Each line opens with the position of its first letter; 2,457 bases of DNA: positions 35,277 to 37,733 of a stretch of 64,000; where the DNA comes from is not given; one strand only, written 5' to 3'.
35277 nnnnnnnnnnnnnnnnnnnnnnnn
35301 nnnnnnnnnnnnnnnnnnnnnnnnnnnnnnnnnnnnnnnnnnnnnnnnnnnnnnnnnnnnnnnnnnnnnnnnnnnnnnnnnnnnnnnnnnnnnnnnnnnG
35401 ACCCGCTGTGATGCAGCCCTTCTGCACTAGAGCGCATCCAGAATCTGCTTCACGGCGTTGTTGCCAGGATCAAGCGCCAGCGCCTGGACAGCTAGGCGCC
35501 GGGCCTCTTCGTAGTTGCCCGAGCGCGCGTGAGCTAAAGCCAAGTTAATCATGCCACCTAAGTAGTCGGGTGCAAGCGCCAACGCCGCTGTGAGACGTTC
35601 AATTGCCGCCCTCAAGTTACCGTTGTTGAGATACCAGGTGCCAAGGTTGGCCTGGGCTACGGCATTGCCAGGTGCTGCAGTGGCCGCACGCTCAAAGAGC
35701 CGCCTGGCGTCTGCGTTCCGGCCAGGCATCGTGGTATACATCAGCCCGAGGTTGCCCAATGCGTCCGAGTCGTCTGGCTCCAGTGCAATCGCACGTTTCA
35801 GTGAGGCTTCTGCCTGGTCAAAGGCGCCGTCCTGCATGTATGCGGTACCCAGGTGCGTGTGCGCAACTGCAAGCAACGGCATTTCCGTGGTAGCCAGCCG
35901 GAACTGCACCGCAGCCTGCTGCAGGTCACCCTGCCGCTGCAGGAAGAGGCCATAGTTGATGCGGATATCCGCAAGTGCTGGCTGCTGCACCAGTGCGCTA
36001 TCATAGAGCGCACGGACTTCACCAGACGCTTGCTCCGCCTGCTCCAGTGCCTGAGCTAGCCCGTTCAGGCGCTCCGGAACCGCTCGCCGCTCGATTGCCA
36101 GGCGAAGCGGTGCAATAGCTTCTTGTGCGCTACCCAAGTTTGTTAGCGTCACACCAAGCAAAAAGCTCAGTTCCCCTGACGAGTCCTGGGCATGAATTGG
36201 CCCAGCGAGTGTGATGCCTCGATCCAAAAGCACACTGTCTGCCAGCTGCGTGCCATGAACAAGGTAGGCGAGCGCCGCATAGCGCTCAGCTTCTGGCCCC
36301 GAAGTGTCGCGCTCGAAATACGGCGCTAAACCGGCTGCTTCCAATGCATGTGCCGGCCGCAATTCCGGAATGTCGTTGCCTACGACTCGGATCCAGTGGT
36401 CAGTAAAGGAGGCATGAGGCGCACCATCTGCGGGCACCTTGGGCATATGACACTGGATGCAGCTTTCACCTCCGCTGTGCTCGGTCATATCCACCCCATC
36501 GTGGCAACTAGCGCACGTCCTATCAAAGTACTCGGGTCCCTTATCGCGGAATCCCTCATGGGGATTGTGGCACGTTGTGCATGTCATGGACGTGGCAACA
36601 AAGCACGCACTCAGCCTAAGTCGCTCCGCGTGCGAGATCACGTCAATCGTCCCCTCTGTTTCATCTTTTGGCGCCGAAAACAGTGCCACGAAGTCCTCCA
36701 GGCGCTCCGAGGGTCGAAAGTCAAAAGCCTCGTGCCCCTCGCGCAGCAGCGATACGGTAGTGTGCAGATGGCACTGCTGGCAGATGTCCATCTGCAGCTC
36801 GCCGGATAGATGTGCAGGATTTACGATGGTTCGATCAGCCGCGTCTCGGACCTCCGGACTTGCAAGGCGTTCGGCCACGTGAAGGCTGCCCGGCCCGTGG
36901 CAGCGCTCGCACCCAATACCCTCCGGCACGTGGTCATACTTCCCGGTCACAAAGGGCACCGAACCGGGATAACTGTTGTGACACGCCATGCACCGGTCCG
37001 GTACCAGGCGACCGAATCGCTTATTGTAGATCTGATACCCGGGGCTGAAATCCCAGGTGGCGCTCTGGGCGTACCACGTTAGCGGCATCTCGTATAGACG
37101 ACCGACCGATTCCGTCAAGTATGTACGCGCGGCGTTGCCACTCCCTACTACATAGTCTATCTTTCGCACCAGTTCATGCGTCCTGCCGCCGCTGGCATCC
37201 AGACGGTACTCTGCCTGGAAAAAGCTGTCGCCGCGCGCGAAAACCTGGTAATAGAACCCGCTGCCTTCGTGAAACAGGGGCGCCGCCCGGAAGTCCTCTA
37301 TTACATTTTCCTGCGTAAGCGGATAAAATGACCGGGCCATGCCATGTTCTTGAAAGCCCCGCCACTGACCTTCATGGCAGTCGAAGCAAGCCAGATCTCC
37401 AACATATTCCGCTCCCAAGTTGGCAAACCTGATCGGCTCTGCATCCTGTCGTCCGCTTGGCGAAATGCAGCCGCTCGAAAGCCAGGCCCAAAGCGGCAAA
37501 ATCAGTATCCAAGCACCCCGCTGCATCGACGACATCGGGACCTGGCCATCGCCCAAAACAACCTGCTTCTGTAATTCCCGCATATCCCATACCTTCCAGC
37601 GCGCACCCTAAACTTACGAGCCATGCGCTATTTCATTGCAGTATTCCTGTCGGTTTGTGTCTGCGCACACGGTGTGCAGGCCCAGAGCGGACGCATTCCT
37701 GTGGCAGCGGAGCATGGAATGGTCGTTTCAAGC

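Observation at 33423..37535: Tandem paralogous seven-CxxCH cytochrome c-TPR fusion lipoproteins of unknown function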

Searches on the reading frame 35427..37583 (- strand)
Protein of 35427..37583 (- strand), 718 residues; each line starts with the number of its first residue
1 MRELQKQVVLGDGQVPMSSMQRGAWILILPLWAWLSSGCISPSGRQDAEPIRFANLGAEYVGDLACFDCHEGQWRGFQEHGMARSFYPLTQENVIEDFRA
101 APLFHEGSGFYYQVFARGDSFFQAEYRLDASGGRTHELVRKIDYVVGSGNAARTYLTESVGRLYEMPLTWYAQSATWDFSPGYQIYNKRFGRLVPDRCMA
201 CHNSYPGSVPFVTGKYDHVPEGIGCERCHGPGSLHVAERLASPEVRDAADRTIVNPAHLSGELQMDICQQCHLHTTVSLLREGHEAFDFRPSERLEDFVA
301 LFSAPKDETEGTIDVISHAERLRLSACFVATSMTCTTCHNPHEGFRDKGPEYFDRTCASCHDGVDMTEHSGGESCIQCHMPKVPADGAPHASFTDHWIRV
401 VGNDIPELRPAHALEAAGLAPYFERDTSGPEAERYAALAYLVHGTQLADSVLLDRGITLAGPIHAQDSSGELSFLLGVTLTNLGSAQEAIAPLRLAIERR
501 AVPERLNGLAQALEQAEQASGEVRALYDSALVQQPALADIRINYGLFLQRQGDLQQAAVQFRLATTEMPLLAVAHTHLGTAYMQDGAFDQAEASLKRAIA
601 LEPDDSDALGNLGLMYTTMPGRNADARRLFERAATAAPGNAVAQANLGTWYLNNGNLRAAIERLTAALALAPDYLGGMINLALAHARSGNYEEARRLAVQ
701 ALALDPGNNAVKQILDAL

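Call 4: search_protein_families(library=pfam, proteins=[window:35427-37583:-], max_evalue=0.1)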
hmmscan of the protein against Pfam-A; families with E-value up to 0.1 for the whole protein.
window:35427-37583:- (718 aa): 27 families (the best 25 are shown)
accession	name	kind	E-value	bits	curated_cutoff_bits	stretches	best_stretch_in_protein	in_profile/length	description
PF07719.23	TPR_2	-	2.5e-21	74.4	27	3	678-708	4-34/34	Tetratricopeptide repeat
PF13432.12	TPR_16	-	1.1e-18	67.8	32.7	2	578-641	3-65/65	Tetratricopeptide repeat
PF00515.34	TPR_1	-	5.4e-17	61.3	27.8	2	572-605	1-34/34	Tetratricopeptide repeat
PF13181.12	TPR_8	-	1.6e-16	59.4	25.7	1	574-605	3-34/34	Tetratricopeptide repeat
PF14559.12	TPR_19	-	1.2e-14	54.8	25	3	654-715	4-65/68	Tetratricopeptide repeat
PF13176.12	TPR_7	-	1.8e-14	52.9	27.9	2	574-608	1-35/36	Tetratricopeptide repeat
PF13431.12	TPR_17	-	4.7e-14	51.9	24.4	1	596-617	3-24/34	Tetratricopeptide repeat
PF13428.12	TPR_14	-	8.4e-14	51.2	23.5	2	574-613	3-42/44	Tetratricopeptide repeat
PF13424.12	TPR_12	-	2.7e-13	50.3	30.1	2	572-636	3-74/77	Tetratricopeptide repeat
PF13414.12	TPR_11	-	6.4e-10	39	26.8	1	579-616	1-38/42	TPR repeat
PF13374.12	TPR_10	-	8.1e-09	35.7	27.5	1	678-704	5-31/42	Tetratricopeptide repeat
PF14522.11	Cytochrome_C7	-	8.3e-08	32.4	24.8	1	331-379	12-66/67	Cytochrome c7 and related cytochrome c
PF13371.12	TPR_9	-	1.4e-07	31.8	35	1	648-715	2-69/73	Tetratricopeptide repeat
PF14853.12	Fis1_TPR_C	-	5e-06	27.1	25.3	1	681-712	7-38/53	Fis1 C-terminal tetratricopeptide repeat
PF23914.1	TPR_CcmH_CycH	-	3.2e-05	24.3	42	1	553-672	31-152/158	Cytochrome c-type biogenesis protein H TPR domain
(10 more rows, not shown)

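Call 5: search_protein_families(library=ncbifam, proteins=[window:35427-37583:-], max_evalue=0.1)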
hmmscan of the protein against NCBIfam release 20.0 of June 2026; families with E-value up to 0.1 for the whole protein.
window:35427-37583:- (718 aa): 32 families (the best 25 are shown)
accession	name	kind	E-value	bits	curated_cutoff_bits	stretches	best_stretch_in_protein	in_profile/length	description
TIGR02521.1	type_IV_pilW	equivalog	1.1e-25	90.5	154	3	572-649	31-107/234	type IV pilus biogenesis/stability protein PilW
NF033762.1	social_mot_Tgl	equivalog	1.9e-18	66.7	225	2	464-638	25-201/252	social motility TPR repeat lipoprotein Tgl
NF040959.1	MamA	equivalog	3.4e-18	65.8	200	2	604-713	69-177/204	magnetosome protein MamA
TIGR02917.1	PEP_TPR_lipo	equivalog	4.2e-18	64.6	312.2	1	544-710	301-466/899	XrtA/PEP-CTERM system TPR-repeat protein PrsT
NF041028.1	decahem_GSU2203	exception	1.5e-12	47.4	325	1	196-277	37-113/317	GSU2203 family decaheme c-type cytochrome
NF033920.0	C39_PA2778_fam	equivalog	1.5e-09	37.6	150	3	621-706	170-255/255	PA2778 family cysteine peptidase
TIGR03508.1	decahem_SO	subfamily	1.4e-08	34.6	192.2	1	196-382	3-199/258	DmsE family decaheme c-type cytochrome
TIGR02552.1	LcrH_SycD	equivalog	3.6e-07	30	104.8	1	543-606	57-120/136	SycD/LcrH family type III secretion system chaperone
NF009037.0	PRK12370.1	equivalog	4.3e-07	28.7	589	1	568-703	296-434/553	HilA/EilA family virulence transcriptional regulator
NF033758.1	gliding_GltE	equivalog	6e-07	28.8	225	2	595-710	75-190/411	adventurous gliding motility TPR repeat lipoprotein GltE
NF008391.2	PRK11189.1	equivalog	9.6e-07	28.6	250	1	614-696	73-154/297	lipoprotein NlpI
NF008520.0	PRK11447.1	equivalog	8.9e-06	23.8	858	1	578-642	275-338/1157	cellulose synthase complex outer membrane protein BcsC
NF047558.1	TPR_END_plus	domain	9.6e-06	25.5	32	0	576-606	3-33/56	TPR end-of-group domain-containing protein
NF002725.1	PRK02603.1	equivalog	2e-05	24.7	143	0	575-626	75-125/173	photosystem I assembly protein Ycf3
NF047507.1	TPR_BatC_Lepto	exception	5.6e-05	22.7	175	0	621-681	72-136/214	TPR repeat-containing protein BatC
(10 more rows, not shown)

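Call 79: find_related_loci(query=A5, collection=metagenome_contigs, flank=10000)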
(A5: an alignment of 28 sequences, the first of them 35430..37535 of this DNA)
Query A5 (702 aa) in metagenome_contigs; peptide patterns used: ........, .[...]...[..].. (x = any residue, [..] = any of these).
600 stretches matched a pattern (row limit reached: there are more); 293 encode a relative of the query (tblastn E <= 1e-3); the best 80 are kept; 80 distinct loci.
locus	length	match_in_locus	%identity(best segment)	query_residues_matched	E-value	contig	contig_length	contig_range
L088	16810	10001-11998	47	33-692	1e-171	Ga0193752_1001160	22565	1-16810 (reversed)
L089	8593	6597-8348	42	21-690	1e-141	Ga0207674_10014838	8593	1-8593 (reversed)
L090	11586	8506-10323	40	15-596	6e-115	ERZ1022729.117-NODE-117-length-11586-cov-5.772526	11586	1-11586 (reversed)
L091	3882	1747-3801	31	4-702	1e-107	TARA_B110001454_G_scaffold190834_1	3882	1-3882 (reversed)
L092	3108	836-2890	30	4-702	7e-107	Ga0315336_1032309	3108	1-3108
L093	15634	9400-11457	35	8-613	2e-101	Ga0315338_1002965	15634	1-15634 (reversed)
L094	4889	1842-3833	34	44-702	3e-99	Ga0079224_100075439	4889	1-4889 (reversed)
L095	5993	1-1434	51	50-617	2e-99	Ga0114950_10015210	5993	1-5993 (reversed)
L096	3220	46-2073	33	42-699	9e-95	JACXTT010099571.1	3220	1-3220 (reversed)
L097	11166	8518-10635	32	44-702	1e-87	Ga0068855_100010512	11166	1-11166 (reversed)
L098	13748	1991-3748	32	39-702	1e-87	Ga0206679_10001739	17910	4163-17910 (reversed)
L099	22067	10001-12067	33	44-679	9e-86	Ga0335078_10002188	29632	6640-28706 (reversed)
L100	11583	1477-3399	30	3-632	2e-85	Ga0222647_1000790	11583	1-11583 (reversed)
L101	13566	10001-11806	32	34-600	7e-85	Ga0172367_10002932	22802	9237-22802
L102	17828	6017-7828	31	41-631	9e-85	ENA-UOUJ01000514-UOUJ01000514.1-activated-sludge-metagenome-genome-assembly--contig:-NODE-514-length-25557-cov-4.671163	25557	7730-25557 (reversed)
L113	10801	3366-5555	30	32-690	2e-79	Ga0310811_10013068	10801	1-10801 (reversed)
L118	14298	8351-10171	32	42-702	1e-77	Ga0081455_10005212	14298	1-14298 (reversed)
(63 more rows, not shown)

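Call 83: search_protein_families(library=pfam, proteins=[L099:6160-9534:-, L113:5966-9166:+, L118:4737-8291:+, L097:5693-8458:+], max_evalue=0.001)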
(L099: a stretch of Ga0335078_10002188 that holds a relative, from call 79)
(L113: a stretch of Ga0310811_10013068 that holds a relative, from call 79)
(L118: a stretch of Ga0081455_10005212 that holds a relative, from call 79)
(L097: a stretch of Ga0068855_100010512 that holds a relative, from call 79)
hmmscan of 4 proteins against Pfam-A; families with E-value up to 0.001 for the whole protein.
L099:6160-9534:- (1124 aa): 5 families
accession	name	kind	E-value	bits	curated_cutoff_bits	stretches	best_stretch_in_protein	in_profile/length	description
PF25183.1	OMP_b-brl_4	-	7.6e-75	253.3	30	2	366-1104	157-831/838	Outer membrane beta barrel domain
PF13620.12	CarboxypepD_reg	-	1.8e-20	73.5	32.3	1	33-111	2-81/82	Carboxypeptidase regulatory-like domain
PF13715.12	CarbopepD_reg_2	-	2.8e-09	37.3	32.2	1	33-114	1-79/88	CarboxypepD_reg-like domain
PF08308.17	PEGA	-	4.8e-05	23.6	20.8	1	76-111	32-67/71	PEGA domain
PF17210.9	SdrD_B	-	8.1e-05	23.2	29.7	1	39-124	18-102/112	SdrD B-like domain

L113:5966-9166:+ (1066 aa): 7 families
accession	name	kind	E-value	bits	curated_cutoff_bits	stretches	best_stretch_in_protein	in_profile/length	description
PF25183.1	OMP_b-brl_4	-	6.2e-150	501.7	30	2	372-1059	120-838/838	Outer membrane beta barrel domain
PF13620.12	CarboxypepD_reg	-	4.1e-19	69.2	32.3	1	71-149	1-79/82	Carboxypeptidase regulatory-like domain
PF07715.20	Plug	-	5.1e-07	30.6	23.9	1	180-281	12-106/107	TonB-dependent Receptor Plug Domain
PF13715.12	CarbopepD_reg_2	-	4.8e-06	26.9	32.2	1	73-142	2-67/88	CarboxypepD_reg-like domain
PF17210.9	SdrD_B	-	0.00013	22.6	29.7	1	77-126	17-66/112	SdrD B-like domain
PF00593.30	TonB_dep_Rec_b-barrel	-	0.00085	19.7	27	1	419-1015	23-427/436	TonB dependent receptor-like, beta-barrel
PF02369.22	Big_1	-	0.00099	19.6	34.9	0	67-126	16-80/93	Bacterial Ig-like domain (group 1)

L118:4737-8291:+ (1184 aa): 4 families
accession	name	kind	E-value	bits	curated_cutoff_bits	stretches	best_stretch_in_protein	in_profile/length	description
PF25183.1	OMP_b-brl_4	-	3.6e-213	710.9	30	1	254-1177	2-838/838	Outer membrane beta barrel domain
PF13620.12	CarboxypepD_reg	-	3.5e-21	75.8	32.3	1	37-118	1-82/82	Carboxypeptidase regulatory-like domain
PF13715.12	CarbopepD_reg_2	-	3.4e-07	30.6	32.2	1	39-119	2-76/88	CarboxypepD_reg-like domain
PF17210.9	SdrD_B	-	1.2e-05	25.9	29.7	1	43-99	17-73/112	SdrD B-like domain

L097:5693-8458:+ (921 aa): 2 families
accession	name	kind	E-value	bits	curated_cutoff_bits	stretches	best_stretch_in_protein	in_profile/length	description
PF12704.14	MacB_PCD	-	7.9e-30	105.1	27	2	140-361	2-206/207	MacB-like periplasmic core domain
PF02687.27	FtsX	-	1.7e-27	96.3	25.5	2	801-914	2-120/120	FtsX-like permease C-terminal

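Call 90: search_protein_families(library=ncbifam, proteins=[L088:8673-9710:+, L088:7006-8643:+], max_evalue=0.001)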
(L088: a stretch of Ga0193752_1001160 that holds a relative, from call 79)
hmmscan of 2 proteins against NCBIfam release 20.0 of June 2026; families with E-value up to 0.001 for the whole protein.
L088:8673-9710:+ (345 aa): 4 families
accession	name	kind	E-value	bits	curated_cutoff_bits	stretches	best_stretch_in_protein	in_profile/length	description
NF033709.1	PorV_fam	subfamily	2.4e-34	119.4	90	1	36-344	1-325/326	PorV/PorQ family protein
NF033711.1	T9SS_PorQ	equivalog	9.9e-23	80.7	220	1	32-209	19-192/335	type IX secretion system protein PorQ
NF033710.1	T9SS_OM_PorV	equivalog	3e-09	36.6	250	1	32-220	19-220/367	type IX secretion system outer membrane channel protein PorV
NF052325.1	PorVQ2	equivalog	7.1e-05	21.9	325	0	39-327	27-332/354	putative type IX sorting system protein PorV2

L088:7006-8643:+ (545 aa): 3 families
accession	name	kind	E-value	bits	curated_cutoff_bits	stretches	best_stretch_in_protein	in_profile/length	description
NF052228.1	T9SS_PorZ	equivalog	6.1e-07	28.3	260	1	414-522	646-746/757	type IX secretion system anionic LPS delivery protein PorZ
NF009276.0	PRK12633.1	equivalog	7.4e-05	22.6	383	1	472-537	131-200/234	flagellar basal body rod modification protein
TIGR04183.1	Por_Secre_tail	domain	0.0004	20.3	23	0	458-520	7-62/72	T9SS type A sorting domain-containing protein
